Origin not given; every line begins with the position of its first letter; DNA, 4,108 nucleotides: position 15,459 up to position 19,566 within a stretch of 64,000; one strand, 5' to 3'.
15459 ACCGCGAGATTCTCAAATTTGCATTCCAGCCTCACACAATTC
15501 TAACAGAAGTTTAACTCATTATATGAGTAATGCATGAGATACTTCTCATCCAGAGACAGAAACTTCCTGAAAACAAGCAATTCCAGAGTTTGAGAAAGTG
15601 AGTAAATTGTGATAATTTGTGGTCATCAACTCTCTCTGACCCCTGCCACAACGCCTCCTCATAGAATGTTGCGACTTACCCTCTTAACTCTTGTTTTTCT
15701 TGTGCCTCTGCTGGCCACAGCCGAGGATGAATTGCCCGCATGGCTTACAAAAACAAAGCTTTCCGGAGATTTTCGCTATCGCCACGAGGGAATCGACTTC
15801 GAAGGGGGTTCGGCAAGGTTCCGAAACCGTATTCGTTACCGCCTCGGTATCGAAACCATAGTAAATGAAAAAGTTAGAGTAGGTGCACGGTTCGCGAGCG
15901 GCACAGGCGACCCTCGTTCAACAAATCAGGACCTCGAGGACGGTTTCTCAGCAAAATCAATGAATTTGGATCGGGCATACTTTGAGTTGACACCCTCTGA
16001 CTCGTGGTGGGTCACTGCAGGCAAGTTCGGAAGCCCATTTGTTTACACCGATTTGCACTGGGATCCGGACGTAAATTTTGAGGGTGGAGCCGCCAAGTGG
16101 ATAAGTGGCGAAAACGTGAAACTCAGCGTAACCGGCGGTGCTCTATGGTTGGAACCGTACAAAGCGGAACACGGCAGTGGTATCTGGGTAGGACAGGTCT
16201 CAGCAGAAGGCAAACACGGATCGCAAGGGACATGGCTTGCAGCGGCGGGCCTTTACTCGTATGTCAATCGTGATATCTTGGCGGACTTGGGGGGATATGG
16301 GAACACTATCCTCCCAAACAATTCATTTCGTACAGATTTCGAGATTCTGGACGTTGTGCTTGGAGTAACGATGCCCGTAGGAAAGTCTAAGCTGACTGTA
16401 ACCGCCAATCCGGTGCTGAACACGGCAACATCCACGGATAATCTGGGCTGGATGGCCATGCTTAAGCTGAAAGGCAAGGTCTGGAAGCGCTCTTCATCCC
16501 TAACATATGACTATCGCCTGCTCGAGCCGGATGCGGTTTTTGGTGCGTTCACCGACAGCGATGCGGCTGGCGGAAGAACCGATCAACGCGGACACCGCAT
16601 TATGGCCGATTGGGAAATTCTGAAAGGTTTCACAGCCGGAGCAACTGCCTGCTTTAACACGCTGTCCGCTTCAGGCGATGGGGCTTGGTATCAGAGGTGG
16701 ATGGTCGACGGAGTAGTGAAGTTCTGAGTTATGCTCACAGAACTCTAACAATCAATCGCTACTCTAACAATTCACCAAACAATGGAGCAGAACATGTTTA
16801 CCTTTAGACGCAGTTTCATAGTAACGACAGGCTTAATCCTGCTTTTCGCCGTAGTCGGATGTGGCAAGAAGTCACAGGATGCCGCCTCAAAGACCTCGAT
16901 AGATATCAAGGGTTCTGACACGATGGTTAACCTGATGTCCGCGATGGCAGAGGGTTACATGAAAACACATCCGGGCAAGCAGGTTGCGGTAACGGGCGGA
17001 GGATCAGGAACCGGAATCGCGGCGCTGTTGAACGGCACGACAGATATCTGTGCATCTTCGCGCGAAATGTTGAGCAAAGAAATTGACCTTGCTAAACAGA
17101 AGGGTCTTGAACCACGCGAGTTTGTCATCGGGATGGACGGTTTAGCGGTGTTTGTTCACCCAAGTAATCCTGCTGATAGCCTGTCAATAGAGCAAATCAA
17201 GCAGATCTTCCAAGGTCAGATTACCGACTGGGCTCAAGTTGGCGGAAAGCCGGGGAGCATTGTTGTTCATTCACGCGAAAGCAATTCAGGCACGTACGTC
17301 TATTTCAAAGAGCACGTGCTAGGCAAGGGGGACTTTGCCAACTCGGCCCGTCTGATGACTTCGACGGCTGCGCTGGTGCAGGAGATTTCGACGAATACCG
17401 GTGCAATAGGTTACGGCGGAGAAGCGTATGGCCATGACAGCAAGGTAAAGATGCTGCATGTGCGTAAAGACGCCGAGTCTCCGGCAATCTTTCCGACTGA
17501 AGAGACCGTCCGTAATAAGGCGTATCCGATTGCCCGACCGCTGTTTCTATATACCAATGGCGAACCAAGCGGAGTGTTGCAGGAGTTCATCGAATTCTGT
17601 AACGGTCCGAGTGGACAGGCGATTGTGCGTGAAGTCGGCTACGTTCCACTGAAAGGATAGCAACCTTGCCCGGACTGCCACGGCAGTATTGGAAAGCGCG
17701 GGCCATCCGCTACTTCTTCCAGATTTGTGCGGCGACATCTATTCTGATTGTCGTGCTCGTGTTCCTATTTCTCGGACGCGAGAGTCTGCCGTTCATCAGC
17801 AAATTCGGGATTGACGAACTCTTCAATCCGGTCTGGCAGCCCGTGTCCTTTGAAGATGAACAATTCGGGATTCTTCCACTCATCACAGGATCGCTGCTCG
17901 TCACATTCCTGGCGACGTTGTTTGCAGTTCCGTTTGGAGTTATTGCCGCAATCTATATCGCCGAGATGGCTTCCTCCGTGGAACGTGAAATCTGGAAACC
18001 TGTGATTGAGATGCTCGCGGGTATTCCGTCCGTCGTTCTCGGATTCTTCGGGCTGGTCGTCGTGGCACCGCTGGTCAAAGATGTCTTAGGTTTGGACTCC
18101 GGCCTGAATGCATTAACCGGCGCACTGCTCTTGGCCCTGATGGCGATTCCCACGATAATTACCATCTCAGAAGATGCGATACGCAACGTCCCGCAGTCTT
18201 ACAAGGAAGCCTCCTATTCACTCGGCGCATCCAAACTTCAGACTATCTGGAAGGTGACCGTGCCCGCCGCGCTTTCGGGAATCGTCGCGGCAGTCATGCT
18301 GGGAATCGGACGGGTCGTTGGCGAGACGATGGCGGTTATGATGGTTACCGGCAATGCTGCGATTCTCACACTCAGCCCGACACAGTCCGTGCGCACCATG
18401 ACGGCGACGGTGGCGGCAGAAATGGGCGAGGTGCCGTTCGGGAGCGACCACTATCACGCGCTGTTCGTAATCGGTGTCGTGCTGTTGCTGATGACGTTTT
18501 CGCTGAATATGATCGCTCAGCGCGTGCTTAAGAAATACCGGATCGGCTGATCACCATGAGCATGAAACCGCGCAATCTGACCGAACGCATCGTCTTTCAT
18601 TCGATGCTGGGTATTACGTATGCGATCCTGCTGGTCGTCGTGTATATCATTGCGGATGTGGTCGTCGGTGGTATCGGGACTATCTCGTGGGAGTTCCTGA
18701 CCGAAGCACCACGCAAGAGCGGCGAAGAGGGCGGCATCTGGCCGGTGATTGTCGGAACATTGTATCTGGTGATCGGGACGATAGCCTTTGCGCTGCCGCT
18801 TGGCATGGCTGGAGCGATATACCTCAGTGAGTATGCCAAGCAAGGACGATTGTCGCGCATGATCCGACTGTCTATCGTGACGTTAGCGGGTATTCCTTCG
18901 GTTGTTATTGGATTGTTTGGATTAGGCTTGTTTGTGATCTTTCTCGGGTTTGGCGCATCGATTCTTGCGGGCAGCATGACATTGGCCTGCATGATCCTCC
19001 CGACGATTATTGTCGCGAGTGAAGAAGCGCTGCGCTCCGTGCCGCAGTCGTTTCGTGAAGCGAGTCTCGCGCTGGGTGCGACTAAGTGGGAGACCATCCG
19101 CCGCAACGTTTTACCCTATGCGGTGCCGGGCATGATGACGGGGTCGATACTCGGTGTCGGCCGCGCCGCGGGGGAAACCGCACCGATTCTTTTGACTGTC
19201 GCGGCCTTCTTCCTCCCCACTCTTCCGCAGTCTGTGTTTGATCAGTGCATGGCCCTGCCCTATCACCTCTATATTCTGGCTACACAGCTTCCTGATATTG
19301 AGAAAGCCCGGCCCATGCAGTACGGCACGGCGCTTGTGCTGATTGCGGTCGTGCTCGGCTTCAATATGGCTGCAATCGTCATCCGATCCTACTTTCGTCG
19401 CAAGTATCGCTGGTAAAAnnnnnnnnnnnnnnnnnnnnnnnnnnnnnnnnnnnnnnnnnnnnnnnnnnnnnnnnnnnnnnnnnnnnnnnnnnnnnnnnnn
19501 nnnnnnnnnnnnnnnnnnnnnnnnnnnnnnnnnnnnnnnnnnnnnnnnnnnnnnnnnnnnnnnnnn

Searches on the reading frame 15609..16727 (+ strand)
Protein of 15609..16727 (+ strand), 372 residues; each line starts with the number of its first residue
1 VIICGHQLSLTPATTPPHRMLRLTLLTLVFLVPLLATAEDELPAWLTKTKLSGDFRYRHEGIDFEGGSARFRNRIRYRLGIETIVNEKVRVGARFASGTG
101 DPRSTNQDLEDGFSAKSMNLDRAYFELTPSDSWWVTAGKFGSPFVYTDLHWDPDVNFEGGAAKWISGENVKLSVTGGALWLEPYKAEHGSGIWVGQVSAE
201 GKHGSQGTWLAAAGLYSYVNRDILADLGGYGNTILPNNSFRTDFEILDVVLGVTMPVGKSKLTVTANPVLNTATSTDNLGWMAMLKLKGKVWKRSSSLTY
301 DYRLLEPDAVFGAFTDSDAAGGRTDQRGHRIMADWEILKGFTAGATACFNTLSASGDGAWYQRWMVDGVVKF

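Call 77: search_protein_families(library=pfam, proteins=[window:15609-16727:+], max_evalue=0.001)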
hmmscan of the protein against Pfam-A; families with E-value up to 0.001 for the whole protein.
window:15609-16727:+ (372 aa): 1 family
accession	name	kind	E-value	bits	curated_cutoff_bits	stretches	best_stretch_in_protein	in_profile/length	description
PF16930.11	Porin_5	-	2.7e-30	105.9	22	1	70-181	159-278/535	Putative porin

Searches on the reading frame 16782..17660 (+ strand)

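Call 77: search_protein_families(library=pfam, proteins=[window:16782-17660:+], max_evalue=0.001)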
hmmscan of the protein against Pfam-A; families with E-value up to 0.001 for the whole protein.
window:16782-17660:+ (292 aa): 4 families
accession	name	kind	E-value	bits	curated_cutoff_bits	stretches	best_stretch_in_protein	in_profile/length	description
PF12849.12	PBP_like_2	-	4.6e-44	151.6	27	1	33-272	5-262/267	PBP superfamily domain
PF13531.11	SBP_bac_11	-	2e-09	38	25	1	45-287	6-226/227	Bacterial extracellular solute-binding protein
PF12727.12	PBP_like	-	4.5e-09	36.2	27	1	58-216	3-154/193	PBP superfamily domain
PF01547.30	SBP_bac_1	-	5.9e-06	26.9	26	1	52-280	10-307/307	Bacterial extracellular solute-binding protein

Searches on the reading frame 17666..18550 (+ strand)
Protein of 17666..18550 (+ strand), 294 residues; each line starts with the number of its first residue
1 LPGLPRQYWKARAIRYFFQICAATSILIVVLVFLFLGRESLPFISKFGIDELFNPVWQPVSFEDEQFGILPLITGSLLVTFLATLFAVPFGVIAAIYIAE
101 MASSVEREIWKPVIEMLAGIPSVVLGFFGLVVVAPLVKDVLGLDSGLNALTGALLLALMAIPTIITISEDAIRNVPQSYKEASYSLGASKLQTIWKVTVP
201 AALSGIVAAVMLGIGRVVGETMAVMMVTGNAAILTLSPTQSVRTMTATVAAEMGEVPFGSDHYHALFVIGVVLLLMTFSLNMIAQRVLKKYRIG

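Call 77: search_protein_families(library=pfam, proteins=[window:17666-18550:+], max_evalue=0.001)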
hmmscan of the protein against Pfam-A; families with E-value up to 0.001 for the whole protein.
window:17666-18550:+ (294 aa): 1 family
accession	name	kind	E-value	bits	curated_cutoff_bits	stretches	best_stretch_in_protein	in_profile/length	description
PF00528.27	BPD_transp_1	-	3.6e-23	82.7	26.4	1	88-291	2-182/184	Binding-protein-dependent transport system inner membrane component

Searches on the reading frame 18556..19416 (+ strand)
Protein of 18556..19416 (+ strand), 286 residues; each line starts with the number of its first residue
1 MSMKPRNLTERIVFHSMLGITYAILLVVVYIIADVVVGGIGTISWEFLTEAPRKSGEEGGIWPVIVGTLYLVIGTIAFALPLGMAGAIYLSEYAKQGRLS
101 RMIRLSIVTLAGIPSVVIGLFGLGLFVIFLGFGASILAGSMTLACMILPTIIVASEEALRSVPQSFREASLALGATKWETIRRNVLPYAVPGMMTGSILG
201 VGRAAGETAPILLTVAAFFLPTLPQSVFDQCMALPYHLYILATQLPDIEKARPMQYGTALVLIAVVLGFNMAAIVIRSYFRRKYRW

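Call 77: search_protein_families(library=pfam, proteins=[window:18556-19416:+], max_evalue=0.001)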
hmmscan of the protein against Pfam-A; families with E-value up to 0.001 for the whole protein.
window:18556-19416:+ (286 aa): 1 family
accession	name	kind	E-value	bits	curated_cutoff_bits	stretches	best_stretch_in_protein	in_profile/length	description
PF00528.27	BPD_transp_1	-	1.7e-20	74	26.4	1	83-285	5-183/184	Binding-protein-dependent transport system inner membrane component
